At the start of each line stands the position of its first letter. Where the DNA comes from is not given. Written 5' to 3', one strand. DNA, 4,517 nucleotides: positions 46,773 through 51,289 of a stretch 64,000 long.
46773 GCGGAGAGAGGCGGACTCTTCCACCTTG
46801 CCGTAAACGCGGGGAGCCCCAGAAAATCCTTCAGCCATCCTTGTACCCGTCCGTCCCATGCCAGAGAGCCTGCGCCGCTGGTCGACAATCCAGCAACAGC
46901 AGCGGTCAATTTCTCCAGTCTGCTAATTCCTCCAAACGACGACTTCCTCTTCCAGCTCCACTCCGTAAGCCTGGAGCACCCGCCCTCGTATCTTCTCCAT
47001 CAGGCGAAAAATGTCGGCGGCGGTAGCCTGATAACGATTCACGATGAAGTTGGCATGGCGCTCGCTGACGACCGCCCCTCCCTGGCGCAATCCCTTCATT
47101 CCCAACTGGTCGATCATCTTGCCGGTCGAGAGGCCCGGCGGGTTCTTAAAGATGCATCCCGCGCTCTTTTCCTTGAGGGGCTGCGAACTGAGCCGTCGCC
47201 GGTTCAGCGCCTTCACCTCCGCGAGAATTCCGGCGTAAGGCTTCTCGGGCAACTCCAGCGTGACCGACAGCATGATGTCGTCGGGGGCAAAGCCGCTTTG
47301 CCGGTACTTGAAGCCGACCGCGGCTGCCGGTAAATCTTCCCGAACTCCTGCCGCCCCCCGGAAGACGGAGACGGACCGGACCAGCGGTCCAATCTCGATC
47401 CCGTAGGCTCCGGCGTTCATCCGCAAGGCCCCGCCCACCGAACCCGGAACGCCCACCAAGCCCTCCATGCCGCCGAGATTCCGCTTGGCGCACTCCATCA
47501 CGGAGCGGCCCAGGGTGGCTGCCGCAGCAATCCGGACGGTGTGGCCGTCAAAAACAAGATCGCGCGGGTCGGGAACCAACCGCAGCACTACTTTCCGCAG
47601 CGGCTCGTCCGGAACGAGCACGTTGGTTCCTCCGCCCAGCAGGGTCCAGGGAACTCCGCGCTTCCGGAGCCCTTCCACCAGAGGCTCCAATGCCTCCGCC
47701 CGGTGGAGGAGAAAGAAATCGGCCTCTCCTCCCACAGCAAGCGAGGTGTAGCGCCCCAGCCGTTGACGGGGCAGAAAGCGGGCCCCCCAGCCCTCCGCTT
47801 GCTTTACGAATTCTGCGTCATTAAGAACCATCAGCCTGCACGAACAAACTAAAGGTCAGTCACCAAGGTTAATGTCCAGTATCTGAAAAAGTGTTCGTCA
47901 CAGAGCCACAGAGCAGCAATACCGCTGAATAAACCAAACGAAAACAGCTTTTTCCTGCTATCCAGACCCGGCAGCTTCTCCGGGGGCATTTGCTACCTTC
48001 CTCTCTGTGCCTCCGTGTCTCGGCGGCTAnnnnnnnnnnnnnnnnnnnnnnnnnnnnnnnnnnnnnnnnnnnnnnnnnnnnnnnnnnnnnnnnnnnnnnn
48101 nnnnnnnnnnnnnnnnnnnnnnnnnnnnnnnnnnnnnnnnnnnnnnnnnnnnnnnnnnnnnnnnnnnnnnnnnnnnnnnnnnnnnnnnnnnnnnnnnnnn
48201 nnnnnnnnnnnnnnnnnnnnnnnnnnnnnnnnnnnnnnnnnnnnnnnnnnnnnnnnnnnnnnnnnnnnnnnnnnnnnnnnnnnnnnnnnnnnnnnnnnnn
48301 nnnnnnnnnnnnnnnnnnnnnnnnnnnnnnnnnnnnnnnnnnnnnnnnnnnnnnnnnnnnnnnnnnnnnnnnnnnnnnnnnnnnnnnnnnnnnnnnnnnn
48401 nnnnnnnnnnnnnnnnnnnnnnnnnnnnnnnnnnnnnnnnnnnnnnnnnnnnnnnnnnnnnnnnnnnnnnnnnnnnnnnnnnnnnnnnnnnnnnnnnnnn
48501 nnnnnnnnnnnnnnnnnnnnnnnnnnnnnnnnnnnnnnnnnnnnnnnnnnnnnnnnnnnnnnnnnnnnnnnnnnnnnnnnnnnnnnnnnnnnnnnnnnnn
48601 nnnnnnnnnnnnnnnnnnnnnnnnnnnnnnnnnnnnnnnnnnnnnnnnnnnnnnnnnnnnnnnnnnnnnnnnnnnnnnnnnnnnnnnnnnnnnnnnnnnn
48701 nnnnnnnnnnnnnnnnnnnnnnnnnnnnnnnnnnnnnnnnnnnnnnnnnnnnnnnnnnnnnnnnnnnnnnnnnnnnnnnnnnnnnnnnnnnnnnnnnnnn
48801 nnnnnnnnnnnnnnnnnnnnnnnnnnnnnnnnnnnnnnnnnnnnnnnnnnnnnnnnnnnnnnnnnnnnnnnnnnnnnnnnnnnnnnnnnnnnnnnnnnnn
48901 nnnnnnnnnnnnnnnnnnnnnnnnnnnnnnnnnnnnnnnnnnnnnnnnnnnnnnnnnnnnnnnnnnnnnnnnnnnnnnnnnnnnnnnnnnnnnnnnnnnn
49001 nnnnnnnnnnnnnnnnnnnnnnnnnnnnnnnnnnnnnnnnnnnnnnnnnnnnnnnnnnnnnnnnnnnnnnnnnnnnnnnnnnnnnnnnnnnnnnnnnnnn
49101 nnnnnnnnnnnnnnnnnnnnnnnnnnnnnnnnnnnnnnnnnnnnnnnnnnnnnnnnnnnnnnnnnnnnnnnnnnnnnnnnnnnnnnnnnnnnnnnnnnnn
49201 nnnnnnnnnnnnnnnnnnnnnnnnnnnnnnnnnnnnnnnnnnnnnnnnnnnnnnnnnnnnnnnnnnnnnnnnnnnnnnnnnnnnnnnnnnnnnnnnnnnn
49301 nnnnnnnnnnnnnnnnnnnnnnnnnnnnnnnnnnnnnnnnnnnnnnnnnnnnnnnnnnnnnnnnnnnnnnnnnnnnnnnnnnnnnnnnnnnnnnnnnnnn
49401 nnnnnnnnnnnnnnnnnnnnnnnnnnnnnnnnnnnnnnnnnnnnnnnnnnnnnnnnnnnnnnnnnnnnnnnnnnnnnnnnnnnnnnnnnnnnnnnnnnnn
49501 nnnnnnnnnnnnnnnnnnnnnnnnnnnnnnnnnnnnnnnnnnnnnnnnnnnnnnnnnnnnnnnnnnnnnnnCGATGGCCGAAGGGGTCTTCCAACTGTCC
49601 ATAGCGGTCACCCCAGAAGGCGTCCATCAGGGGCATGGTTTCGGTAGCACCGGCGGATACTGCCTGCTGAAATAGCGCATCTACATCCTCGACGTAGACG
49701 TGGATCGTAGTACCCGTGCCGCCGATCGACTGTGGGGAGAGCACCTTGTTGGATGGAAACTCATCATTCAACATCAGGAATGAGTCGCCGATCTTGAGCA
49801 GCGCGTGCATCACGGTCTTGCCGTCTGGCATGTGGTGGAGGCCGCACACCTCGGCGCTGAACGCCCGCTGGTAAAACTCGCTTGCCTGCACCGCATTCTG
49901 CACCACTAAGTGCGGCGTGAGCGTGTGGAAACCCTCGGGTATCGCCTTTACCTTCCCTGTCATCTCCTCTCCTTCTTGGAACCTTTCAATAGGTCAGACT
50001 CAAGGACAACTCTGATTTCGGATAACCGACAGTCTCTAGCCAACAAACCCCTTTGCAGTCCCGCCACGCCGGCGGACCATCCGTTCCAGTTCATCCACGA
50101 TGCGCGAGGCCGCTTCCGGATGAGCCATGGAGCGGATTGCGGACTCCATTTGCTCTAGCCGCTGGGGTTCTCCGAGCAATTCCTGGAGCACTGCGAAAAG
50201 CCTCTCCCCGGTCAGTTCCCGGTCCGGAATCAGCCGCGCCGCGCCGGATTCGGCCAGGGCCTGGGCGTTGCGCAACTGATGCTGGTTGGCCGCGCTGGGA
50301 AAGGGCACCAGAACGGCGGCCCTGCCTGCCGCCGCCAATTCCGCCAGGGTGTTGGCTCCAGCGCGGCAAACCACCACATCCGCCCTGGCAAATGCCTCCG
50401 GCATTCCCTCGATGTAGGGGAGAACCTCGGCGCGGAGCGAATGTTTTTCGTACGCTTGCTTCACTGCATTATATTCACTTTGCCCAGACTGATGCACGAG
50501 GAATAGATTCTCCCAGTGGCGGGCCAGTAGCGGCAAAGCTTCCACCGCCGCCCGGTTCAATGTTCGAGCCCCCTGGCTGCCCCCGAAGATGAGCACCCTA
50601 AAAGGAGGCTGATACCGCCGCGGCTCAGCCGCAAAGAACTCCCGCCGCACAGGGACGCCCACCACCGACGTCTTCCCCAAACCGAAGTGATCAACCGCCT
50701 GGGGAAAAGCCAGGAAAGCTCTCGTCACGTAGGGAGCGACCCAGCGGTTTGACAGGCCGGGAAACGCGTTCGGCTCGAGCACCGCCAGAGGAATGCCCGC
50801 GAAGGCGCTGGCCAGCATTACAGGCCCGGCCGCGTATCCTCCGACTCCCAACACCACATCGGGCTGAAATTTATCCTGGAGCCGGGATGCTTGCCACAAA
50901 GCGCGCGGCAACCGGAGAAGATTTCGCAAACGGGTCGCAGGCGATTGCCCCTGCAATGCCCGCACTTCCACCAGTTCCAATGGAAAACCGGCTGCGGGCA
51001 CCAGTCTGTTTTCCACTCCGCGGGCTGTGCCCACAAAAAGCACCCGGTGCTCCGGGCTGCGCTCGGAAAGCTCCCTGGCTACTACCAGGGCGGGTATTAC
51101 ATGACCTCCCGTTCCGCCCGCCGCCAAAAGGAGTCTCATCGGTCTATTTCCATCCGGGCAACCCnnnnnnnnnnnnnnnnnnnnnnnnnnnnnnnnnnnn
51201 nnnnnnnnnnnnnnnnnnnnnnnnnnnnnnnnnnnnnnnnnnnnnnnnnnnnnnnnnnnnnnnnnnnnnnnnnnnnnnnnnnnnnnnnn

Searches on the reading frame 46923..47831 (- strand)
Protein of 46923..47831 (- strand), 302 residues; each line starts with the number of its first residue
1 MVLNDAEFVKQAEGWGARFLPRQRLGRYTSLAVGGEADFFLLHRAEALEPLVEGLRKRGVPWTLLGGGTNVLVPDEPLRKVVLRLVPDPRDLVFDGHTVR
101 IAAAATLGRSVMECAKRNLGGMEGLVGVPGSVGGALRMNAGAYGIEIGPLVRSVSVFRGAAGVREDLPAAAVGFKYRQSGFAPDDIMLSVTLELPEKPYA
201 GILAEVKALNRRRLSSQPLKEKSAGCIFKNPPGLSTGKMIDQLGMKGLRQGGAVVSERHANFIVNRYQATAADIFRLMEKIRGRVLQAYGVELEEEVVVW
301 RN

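Call 57: search_protein_families(library=pfam, proteins=[window:46923-47831:-], max_evalue=0.00001)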
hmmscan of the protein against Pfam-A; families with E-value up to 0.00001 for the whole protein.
window:46923-47831:- (302 aa): 2 families
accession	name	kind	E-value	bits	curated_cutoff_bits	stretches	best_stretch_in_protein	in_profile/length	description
PF02873.21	MurB_C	-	4.5e-33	113.8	27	1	202-299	2-98/99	UDP-N-acetylenolpyruvoylglucosamine reductase, C-terminal domain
PF01565.28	FAD_binding_4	-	1.5e-10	41.3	26.4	1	44-152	9-124/139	FAD binding domain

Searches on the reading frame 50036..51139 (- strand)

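Call 57: search_protein_families(library=pfam, proteins=[window:50036-51139:-], max_evalue=0.00001)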
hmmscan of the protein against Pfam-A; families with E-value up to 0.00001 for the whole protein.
window:50036-51139:- (367 aa): 2 families
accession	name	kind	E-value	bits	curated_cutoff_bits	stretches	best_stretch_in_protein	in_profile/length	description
PF04101.22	Glyco_tran_28_C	-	1.3e-44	152.6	22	1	182-346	2-165/166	Glycosyltransferase family 28 C-terminal domain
PF03033.26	Glyco_transf_28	-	2.4e-29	102.6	26.2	1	4-142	2-138/139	Glycosyltransferase family 28 N-terminal domain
